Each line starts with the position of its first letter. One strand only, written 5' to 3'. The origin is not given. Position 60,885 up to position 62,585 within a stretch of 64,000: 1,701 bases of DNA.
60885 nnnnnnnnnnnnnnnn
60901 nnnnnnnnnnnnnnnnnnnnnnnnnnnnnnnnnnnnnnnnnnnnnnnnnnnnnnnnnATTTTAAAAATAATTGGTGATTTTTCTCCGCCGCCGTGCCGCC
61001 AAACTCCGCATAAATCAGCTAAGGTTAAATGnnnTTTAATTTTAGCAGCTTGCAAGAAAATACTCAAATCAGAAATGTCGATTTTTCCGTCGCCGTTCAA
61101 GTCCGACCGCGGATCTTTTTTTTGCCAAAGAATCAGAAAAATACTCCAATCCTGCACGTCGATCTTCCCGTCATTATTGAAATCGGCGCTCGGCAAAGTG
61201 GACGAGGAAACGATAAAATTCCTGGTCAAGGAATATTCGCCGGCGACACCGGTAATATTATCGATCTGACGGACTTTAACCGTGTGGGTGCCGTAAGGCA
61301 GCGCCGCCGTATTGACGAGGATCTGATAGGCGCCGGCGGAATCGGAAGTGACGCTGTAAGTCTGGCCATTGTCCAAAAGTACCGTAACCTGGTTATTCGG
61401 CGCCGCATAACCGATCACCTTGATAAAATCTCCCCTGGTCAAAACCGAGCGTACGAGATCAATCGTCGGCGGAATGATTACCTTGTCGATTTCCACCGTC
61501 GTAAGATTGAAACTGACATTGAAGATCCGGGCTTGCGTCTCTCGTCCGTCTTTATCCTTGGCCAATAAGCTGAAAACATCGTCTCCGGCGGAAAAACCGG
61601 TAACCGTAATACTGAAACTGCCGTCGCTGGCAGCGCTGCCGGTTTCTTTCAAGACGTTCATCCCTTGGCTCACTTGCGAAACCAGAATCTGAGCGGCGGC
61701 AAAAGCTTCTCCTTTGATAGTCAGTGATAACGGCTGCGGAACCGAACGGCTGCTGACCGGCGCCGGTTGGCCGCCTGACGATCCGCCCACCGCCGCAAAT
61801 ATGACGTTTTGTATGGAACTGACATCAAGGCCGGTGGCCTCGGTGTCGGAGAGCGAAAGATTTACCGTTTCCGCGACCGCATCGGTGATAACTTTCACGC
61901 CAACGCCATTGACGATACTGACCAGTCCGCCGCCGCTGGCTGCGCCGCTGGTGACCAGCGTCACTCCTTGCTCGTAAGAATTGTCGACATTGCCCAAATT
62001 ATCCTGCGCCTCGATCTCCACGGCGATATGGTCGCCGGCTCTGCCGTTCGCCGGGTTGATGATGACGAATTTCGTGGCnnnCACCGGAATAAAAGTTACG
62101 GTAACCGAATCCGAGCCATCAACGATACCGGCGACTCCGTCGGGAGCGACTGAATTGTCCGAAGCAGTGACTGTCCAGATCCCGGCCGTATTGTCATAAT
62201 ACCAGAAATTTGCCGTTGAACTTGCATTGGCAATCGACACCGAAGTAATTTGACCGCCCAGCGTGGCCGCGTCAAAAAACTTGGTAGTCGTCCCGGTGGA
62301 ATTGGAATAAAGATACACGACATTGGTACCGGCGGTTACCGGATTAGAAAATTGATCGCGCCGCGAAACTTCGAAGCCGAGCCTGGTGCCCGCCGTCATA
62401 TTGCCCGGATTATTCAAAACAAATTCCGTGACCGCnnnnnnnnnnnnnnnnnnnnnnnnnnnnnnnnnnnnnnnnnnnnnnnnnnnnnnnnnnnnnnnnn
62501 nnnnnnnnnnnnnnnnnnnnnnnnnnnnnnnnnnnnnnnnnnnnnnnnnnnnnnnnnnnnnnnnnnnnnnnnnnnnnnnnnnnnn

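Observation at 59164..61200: Adjacent cohesin and dockerin genes: a self-contained surface-tethering pair outside any cellulosome context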

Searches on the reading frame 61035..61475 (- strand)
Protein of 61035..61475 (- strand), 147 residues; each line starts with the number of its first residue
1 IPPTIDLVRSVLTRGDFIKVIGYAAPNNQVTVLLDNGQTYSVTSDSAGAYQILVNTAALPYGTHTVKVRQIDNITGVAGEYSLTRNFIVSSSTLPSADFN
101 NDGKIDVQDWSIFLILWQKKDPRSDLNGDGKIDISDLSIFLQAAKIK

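Call 54: predict_structure(alignment_id=A4)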
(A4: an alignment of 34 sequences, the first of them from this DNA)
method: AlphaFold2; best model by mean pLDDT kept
length: 147 residues; sequences in the alignment: 34
mean_pLDDT: 93.0   pTM: 0.70
mean pLDDT of the five models: 93.0, 92.0, 91.9, 91.7, 91.6
residues with pLDDT >= 90: 120; 70-90: 25; 50-70: 2; < 50: 0
segments of 3 or more residues with pLDDT < 50: none
pLDDT, mean of each block of 10 residues (from residue 1): 93 93 98 97 98 95 96 95 95 85 88 95 93 93 76
secondary structure, 60 per line:
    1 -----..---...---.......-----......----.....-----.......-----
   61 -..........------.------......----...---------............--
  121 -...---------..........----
elements in order: E11-13 E17-23 E29-34 E39-43 E49-55 E62-71 E85-90 H107-118 H134-143

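Call 58: fold_search(model_id=the predicted structure, library=pdb)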
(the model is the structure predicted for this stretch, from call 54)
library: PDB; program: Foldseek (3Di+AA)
matches with E <= 10: 1910; with E <= 0.001: 30
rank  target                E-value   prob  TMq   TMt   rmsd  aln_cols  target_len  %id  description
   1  7dm0_A                1.3e-05  1.00  0.47  0.42   2.7        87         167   26  Biofilm associated protein - C region (released 2021-12-15)
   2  7kmm_A                5.6e-05  1.00  0.43  0.16   3.4        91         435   25  Crystal structure of XAC1771, a novel carbohydrate acetylesterase from Xanthomonas citri (released 2021-05-26)
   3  7kmm_B                8.1e-05  1.00  0.43  0.16   3.6        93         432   22  Crystal structure of XAC1771, a novel carbohydrate acetylesterase from Xanthomonas citri (released 2021-05-26)
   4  8dek_B                1.5e-04  1.00  0.48  0.19  10.9       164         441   11  The structure of the glycopeptidase catalytic domain including the linker of Amuc_1438 (released 2022-08-31)
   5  2yn3_C                1.6e-04  1.00  0.39  0.22   3.8        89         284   20  Structural insight into the giant calcium-binding adhesin SiiE: implications for the adhesion of Salmonella enterica t (released 2013-04-03)
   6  8dek_A                1.8e-04  1.00  0.48  0.18  11.2       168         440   11  The structure of the glycopeptidase catalytic domain including the linker of Amuc_1438 (released 2022-08-31)
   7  2yn3_D                2.2e-04  1.00  0.40  0.29   3.8        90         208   20  Structural insight into the giant calcium-binding adhesin SiiE: implications for the adhesion of Salmonella enterica t (released 2013-04-03)
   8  2yn3_A                3.2e-04  1.00  0.40  0.23   3.6        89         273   20  Structural insight into the giant calcium-binding adhesin SiiE: implications for the adhesion of Salmonella enterica t (released 2013-04-03)
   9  8gul_A                3.4e-04  1.00  0.42  0.15   4.5        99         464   16  Chitin-active AA10 LPMO (GbpA) complexed with Cu(II) from Vibrio campbellii (released 2023-06-21)
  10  9h4u_A                3.6e-04  1.00  0.41  0.11   3.4        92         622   20  Deacetylase FI8 utilizes unconventional variant of a catalytic triad: the diluted triad (released 2025-08-27)
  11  2p9r_B                3.6e-04  1.00  0.39  0.53   4.1       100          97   15  Human alpha2-macroglogulin is composed of multiple domains, as predicted by homology with complement component C3 (released 2007-08-21)
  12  1fyh_E                4.3e-04  1.00  0.46  0.35   3.2       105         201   13  1:1 COMPLEX BETWEEN AN INTERFERON GAMMA SINGLE-CHAIN VARIANT AND ITS RECEPTOR (released 2000-10-11)
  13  2yn3_B                4.6e-04  1.00  0.40  0.26   9.7       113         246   19  Structural insight into the giant calcium-binding adhesin SiiE: implications for the adhesion of Salmonella enterica t (released 2013-04-03)
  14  8u32_D                4.9e-04  1.00  0.40  0.48   4.8       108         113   17  Crystal structure of PD-1 in complex with a Fab (released 2024-06-19)
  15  4eq2                  5.2e-04  1.00  0.43  0.32   3.6       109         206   16  Crystal Structure Analysis of Chicken Interferon Gamma Receptor Alpha Chain (released 2013-04-24)
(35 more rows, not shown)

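Call 64: find_related_loci(query=A4, collection=metagenome_contigs, flank=6000)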
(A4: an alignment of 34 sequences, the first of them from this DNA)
Query A4 (147 aa) in metagenome_contigs; peptide patterns used: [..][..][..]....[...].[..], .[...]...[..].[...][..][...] (x = any residue, [..] = any of these).
600 stretches matched a pattern (row limit reached: there are more); 74 encode a relative of the query (tblastn E <= 1e-3); 74 distinct loci.
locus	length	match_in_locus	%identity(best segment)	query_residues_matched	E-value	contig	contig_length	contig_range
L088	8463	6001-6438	37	1-142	5e-31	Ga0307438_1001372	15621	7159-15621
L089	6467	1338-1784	41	1-147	7e-31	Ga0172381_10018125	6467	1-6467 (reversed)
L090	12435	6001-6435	39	2-142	2e-30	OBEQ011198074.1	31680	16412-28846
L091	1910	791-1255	36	1-140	5e-23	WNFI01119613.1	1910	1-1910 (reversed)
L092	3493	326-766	34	1-142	2e-21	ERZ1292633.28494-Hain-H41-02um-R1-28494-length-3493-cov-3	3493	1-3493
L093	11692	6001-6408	31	1-142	1e-20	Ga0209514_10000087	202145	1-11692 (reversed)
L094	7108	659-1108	34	1-141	3e-20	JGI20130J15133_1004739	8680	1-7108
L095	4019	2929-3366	29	1-141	1e-18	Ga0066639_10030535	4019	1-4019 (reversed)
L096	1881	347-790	33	1-141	2e-18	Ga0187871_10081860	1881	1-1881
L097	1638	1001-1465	28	1-140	3e-18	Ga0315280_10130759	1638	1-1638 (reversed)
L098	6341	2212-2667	34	3-141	5e-18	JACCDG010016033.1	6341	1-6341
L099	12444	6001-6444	32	1-141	1e-17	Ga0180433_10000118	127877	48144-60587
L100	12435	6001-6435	34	1-141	3e-17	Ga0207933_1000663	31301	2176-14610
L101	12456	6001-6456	32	1-141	1e-16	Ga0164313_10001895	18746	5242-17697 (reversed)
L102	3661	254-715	30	1-140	2e-16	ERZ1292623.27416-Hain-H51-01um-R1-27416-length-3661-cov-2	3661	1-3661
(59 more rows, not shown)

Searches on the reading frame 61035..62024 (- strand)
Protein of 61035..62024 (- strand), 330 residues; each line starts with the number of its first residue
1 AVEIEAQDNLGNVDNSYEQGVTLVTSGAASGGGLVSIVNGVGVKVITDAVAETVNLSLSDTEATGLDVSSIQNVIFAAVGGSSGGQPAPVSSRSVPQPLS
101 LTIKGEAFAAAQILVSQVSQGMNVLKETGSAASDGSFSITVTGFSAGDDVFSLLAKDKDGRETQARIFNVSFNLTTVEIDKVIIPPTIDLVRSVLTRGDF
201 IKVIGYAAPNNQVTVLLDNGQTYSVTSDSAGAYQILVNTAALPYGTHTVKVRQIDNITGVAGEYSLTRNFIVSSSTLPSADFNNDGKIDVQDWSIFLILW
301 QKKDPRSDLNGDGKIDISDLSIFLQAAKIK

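Call 47: find_homologous_proteins(query=window:61035-62024:-, max_evalue=0.001)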
Query window:61035-62024:- (330 aa): 55 proteins with E <= 0.001 among 8000 candidates.
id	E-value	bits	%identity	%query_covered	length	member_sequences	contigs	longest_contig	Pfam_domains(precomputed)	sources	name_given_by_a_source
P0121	4.4e-98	346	63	23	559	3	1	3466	PF14831.12,PF18565.8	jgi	jgi:hypothetical protein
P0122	3.4e-90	320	56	69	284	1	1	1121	PF01839.30,PF00404.25,PF00036.39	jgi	-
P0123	5.1e-86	307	47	70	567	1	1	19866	-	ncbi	-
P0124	1.9e-82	295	47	99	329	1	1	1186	PF00404.25,PF13202.13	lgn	-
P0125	4.0e-82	294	44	74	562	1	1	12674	PF17936.8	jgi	jgi:hypothetical protein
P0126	8.2e-80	286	65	23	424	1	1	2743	PF14831.12,PF18565.8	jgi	jgi:phosphotransferase system IIA component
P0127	4.0e-77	278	46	100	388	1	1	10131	PF19077.7,PF17936.8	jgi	jgi:hypothetical protein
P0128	4.8e-75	271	44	100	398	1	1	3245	PF00404.25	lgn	-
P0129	6.6e-74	267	38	73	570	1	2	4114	PF17936.8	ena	-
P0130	1.6e-73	266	45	69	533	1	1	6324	-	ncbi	-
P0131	3.2e-73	265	39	74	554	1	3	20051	-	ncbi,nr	ncbi:MAG: hypothetical protein HYT29_01320 [Parcubacteria group bacterium]|nr:hypothetical protein [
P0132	1.5e-63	233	36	71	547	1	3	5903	PF00404.25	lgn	-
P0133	3.0e-62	229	39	99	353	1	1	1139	-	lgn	-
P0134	1.7e-61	226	36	71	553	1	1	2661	PF00404.25,PF00036.39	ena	-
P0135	2.1e-61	226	40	99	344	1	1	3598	PF00404.25,PF17936.8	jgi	jgi:hypothetical protein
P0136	5.4e-61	225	38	70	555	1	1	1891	PF00404.25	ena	-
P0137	2.5e-60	222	36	80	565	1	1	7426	PF00404.25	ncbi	-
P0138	7.2e-60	221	36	69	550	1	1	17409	PF00404.25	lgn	-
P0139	9.0e-60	221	34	70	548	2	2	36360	PF00404.25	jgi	-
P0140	9.9e-60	220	35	70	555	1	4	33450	PF00404.25,PF17936.8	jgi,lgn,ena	-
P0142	2.4e-58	216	37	98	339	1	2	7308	PF00404.25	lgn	-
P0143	8.8e-58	214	34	71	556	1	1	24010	PF00404.25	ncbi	-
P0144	2.2e-57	213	34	71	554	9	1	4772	PF00404.25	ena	-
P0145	2.3e-57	213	31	84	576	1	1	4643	PF00404.25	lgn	-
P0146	7.6e-57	211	33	72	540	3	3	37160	PF00404.25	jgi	-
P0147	8.0e-57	211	38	99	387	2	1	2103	PF00404.25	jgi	-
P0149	2.8e-56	209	35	70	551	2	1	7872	PF00404.25,PF13202.13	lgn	-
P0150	5.2e-56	208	33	74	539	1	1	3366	PF00404.25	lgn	-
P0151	7.5e-56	208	35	73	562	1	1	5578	PF00404.25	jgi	-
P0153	6.4e-55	205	34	71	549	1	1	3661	PF00404.25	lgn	-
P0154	6.9e-55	205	34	63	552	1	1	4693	PF00404.25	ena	-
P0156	2.4e-54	203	44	71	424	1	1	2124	PF00404.25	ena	-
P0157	2.8e-53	199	34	70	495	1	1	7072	PF00404.25,PF00041.28,PF16656.12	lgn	-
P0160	1.2e-39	155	36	87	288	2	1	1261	PF00404.25,PF13202.13,PF00036.39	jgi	-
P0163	2.8e-34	137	35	70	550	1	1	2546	PF01833.31,PF00404.25,PF02494.23,PF16403.12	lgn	-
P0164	3.6e-34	137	35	69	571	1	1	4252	PF00404.25,PF24517.3,PF00041.28,PF16656.12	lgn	-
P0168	3.5e-21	94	33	61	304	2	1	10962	PF00404.25,PF17936.8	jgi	jgi:hypothetical protein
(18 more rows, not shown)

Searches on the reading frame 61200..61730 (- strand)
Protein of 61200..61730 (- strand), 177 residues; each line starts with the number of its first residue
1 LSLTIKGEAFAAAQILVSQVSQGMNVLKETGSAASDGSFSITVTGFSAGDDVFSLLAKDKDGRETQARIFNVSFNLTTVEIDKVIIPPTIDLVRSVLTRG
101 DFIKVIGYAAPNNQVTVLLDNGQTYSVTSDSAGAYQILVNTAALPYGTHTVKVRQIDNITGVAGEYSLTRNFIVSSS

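Call 53: search_protein_families(library=pfam, proteins=[window:61200-61730:-], max_evalue=1)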
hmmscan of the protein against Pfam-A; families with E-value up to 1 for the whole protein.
seq(177 aa): 12 families
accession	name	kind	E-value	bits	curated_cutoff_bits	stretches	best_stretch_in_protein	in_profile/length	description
PF17936.7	Big_6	-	3.4e-09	37.3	27.6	2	4-69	16-78/83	Bacterial Ig domain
PF19077.6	Big_13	-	4.5e-06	27.5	27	1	112-158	40-86/102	Bacterial Ig-like domain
PF13620.12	CarboxypepD_reg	-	4.1e-05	24.3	32.3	1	110-156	14-57/82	Carboxypeptidase regulatory-like domain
PF17957.7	Big_7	-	9.6e-05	23.4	24.1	1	97-153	14-70/70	Bacterial Ig domain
PF16640.11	Big_3_5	-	0.0029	18.6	35.5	1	110-153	26-67/88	Bacterial Ig-like domain (group 3)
PF17963.7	Big_9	-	0.0061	17.9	23.6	1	18-69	38-86/89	Bacterial Ig domain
PF07495.19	Y_Y_Y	-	0.0071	16.7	26.6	0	35-74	25-62/65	Y_Y_Y domain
PF13860.13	FlgD_ig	-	0.013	15.9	27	0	109-155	21-75/79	FlgD Ig-like domain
PF10409.15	PTEN_C2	-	0.026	14.7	27.1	0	45-160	64-113/133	C2 domain of PTEN tumour-suppressor protein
PF09134.16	Invasin_D3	-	0.17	12.8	33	1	110-153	38-80/98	Invasin, domain 3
PF17789.7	MG4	-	0.17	12.6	24.7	1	107-155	27-75/95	Macroglobulin domain MG4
PF02369.22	Big_1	-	0.31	11.6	34.9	0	7-53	30-76/93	Bacterial Ig-like domain (group 1)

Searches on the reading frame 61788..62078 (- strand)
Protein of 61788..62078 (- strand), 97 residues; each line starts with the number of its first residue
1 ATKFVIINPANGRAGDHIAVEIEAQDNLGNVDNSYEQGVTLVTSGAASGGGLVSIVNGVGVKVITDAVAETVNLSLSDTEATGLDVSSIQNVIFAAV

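Call 53: search_protein_families(library=pfam, proteins=[window:61788-62078:-], max_evalue=1)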
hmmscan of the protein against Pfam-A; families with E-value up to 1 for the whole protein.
seq(97 aa): 1 family
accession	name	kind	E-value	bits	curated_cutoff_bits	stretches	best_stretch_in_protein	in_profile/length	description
PF10507.14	TMEM65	-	0.013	15.8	25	1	31-89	24-82/109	Transmembrane protein 65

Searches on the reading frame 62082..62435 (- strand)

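Call 53: search_protein_families(library=pfam, proteins=[window:62082-62435:-], max_evalue=1)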
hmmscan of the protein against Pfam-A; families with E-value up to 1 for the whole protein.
seq(118 aa): 1 family
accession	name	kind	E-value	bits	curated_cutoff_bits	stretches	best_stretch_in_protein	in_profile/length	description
PF23140.1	Gp80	-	0.0027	18.5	27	1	24-94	49-117/128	Podophage GP4 fiber I protein gp80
